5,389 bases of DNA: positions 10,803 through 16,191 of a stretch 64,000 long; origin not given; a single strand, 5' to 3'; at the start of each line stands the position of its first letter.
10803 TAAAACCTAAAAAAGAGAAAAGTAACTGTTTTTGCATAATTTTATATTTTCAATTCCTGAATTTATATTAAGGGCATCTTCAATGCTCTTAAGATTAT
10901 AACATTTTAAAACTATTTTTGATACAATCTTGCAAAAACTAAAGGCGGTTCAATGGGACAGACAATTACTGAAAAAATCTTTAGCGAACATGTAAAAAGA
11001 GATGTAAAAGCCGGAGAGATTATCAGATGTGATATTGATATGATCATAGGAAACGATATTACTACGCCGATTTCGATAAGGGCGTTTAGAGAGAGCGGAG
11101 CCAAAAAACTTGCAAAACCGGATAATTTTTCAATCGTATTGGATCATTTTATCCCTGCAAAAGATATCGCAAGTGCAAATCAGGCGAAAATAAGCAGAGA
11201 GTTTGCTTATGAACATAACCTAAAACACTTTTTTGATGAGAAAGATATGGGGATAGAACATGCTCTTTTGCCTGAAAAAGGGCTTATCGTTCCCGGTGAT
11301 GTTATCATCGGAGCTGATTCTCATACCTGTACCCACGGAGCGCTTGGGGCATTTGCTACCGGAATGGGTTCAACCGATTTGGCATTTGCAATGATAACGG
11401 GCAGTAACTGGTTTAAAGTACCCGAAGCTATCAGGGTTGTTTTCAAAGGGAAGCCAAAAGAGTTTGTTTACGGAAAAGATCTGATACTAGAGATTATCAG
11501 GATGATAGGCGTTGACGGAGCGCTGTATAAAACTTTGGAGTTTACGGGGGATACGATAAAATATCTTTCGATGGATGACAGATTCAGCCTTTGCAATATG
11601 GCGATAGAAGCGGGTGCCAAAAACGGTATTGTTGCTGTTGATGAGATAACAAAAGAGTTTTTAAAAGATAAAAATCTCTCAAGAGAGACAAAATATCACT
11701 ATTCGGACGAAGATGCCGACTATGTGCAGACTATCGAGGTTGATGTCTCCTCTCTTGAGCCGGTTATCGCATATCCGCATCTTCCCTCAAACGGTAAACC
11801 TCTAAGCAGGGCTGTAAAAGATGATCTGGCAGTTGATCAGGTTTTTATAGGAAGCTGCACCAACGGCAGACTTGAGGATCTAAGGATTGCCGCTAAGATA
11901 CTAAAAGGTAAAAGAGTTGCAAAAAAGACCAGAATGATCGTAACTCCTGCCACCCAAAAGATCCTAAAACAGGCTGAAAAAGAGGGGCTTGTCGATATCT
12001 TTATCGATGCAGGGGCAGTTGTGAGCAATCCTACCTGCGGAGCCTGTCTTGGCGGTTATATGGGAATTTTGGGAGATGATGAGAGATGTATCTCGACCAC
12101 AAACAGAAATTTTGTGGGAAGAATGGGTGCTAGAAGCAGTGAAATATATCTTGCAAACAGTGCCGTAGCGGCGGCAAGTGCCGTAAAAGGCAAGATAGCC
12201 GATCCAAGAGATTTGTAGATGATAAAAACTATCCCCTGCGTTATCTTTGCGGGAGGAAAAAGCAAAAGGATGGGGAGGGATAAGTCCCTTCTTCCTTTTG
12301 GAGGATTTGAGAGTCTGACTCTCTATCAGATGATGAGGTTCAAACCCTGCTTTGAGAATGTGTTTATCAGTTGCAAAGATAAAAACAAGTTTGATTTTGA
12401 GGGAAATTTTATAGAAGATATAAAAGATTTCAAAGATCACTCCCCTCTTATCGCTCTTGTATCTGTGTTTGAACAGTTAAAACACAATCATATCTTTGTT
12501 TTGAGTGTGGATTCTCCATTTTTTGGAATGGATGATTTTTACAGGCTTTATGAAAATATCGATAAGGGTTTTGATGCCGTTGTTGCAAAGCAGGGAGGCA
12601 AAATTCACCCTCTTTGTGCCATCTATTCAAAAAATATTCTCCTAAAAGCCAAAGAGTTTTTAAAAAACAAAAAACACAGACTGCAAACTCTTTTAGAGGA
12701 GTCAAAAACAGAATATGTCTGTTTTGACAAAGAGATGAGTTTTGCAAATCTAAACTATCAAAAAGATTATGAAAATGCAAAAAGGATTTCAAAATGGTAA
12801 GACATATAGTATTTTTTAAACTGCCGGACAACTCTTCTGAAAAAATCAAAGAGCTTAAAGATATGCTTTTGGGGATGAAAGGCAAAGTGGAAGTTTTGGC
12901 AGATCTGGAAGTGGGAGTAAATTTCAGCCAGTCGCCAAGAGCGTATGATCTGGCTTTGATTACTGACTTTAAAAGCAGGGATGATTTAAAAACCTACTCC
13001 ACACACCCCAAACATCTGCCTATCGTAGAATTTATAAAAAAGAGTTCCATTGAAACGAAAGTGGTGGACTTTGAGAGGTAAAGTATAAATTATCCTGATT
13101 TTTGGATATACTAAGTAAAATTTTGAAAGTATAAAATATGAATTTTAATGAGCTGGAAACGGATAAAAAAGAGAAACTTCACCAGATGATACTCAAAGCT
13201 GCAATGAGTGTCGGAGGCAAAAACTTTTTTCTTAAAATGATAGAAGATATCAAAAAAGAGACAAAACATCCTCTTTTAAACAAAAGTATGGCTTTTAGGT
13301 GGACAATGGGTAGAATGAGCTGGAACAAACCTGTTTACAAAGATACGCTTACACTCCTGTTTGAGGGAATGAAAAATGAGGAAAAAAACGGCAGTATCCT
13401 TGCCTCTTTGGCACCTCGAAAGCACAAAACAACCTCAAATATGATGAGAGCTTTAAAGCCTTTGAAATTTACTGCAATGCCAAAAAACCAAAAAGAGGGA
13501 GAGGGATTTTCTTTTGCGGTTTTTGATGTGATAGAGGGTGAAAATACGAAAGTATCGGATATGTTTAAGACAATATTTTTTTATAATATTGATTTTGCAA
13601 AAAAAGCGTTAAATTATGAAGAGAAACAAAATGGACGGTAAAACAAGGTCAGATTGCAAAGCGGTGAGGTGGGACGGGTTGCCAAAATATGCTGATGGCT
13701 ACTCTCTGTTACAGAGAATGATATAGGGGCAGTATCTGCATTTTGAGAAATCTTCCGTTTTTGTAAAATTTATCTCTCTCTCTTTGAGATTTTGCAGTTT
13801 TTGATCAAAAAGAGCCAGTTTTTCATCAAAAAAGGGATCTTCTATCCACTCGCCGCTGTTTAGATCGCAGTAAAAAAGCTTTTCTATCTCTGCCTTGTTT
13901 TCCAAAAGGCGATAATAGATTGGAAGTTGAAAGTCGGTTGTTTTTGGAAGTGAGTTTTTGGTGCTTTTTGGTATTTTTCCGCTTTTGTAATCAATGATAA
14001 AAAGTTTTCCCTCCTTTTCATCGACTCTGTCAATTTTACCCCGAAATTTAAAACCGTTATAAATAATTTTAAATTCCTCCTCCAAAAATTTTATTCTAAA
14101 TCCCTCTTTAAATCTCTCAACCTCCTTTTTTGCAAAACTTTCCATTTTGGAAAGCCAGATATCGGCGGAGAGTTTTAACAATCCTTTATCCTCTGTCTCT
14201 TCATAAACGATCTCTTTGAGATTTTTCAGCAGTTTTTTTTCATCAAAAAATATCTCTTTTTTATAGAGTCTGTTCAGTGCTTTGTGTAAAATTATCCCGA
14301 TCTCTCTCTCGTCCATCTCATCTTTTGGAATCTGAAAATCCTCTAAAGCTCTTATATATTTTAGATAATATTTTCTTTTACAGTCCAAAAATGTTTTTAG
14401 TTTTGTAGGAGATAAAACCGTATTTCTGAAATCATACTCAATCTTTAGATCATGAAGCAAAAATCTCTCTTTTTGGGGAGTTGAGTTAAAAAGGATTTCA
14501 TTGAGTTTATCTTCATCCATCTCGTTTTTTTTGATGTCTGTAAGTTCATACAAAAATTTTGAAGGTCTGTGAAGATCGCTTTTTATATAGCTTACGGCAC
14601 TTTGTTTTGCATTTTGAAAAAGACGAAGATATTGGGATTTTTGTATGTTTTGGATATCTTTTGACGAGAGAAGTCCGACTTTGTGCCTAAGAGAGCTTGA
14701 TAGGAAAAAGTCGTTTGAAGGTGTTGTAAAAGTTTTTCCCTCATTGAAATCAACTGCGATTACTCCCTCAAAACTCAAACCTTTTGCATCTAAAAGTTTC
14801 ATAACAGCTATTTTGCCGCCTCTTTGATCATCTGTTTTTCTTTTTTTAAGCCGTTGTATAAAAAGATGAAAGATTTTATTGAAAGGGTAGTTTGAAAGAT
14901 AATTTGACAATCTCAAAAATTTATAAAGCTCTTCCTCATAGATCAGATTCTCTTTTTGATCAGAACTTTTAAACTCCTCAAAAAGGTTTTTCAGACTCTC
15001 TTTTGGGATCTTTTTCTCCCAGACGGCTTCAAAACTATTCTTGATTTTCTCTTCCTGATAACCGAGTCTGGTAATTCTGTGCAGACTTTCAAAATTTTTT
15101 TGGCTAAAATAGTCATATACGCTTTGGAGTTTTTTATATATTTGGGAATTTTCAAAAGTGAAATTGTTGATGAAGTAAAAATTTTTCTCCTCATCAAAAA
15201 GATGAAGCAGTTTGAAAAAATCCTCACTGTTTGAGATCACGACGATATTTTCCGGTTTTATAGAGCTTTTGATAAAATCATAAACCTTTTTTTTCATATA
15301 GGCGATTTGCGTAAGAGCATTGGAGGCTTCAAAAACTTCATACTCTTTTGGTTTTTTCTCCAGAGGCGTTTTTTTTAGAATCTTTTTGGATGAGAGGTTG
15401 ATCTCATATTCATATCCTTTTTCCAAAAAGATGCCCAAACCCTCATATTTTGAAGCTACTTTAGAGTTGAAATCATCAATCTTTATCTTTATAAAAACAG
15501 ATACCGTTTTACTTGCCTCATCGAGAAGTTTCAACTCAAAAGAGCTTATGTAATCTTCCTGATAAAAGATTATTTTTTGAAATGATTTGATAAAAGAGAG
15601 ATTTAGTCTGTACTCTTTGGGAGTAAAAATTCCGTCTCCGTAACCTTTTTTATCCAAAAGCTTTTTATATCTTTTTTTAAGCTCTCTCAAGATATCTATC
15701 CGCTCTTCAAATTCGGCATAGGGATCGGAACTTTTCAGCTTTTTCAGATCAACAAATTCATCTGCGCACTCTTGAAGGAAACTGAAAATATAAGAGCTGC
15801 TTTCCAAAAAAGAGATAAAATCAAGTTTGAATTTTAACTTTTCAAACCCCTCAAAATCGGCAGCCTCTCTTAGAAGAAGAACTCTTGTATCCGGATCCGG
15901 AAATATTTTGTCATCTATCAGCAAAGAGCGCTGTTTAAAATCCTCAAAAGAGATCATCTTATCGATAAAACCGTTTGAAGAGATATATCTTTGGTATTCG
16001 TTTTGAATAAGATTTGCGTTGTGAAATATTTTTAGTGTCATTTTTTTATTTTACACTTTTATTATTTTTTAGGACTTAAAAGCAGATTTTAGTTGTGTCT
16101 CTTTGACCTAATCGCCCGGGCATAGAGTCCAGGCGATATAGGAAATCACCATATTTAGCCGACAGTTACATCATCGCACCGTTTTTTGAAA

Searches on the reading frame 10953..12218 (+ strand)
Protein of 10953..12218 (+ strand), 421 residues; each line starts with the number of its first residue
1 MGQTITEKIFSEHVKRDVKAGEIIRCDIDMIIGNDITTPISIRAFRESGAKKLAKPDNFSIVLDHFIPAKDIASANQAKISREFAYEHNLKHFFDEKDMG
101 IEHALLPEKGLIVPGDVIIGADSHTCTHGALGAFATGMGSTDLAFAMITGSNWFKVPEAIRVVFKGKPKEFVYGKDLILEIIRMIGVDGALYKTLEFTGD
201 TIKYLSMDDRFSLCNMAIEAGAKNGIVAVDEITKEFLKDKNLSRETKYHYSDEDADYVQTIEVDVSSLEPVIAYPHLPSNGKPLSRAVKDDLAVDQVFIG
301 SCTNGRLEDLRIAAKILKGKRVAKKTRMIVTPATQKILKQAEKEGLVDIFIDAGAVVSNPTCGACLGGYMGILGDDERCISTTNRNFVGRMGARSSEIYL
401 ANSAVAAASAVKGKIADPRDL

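Call 54: search_protein_families(library=pfam, proteins=[window:10953-12218:+], max_evalue=0.00001)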
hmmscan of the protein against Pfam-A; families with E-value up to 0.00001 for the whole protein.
window:10953-12218:+ (421 aa): 1 family
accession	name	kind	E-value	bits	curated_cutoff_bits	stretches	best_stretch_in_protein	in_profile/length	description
PF00330.25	Aconitase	-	6.3e-102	342.4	28.7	1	7-413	1-463/463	Aconitase family (aconitate hydratase)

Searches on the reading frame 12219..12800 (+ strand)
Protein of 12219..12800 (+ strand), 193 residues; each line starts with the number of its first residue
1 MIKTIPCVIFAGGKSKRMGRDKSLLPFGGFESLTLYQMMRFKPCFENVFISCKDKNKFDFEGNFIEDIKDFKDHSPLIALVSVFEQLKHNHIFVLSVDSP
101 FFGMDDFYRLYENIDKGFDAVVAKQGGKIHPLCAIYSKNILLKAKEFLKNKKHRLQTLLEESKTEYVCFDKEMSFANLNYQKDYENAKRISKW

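Call 54: search_protein_families(library=pfam, proteins=[window:12219-12800:+], max_evalue=0.00001)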
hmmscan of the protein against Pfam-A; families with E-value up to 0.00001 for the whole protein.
window:12219-12800:+ (193 aa): 1 family
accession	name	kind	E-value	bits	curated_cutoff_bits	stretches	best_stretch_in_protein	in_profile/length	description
PF12804.13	NTP_transf_3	-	4.5e-25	89.1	27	1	7-161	1-156/160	MobA-like NTP transferase domain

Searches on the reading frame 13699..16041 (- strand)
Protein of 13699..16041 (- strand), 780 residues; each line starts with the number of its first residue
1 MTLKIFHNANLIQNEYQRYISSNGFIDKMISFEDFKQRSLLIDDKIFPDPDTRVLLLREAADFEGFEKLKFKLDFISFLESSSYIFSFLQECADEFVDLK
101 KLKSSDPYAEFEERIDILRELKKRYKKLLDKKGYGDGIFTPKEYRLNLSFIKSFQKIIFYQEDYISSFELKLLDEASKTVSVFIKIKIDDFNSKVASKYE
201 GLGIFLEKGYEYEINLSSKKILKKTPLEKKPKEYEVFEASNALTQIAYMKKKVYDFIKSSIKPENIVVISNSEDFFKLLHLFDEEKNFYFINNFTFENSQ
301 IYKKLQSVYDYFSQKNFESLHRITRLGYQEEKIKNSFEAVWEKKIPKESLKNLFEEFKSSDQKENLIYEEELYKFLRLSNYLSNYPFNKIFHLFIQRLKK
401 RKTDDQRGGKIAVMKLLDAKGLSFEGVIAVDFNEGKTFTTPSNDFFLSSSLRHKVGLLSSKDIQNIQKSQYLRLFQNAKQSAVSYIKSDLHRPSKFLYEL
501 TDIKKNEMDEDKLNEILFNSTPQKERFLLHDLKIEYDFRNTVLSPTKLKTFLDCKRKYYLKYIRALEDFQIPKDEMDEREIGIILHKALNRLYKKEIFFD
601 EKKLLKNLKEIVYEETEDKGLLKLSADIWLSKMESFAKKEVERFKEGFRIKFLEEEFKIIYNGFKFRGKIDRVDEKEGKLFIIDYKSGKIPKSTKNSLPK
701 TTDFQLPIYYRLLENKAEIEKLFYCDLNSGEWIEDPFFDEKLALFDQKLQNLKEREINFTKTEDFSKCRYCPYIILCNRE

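Call 55: search_protein_families(library=pfam, proteins=[window:13699-16041:-], max_evalue=0.00001)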
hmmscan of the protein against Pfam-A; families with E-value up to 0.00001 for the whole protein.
window:13699-16041:- (780 aa): 1 family
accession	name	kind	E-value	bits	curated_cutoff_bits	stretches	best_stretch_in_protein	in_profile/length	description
PF12705.13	PDDEXK_1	-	1.1e-35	124.2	22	1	543-778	2-247/247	PD-(D/E)XK nuclease superfamily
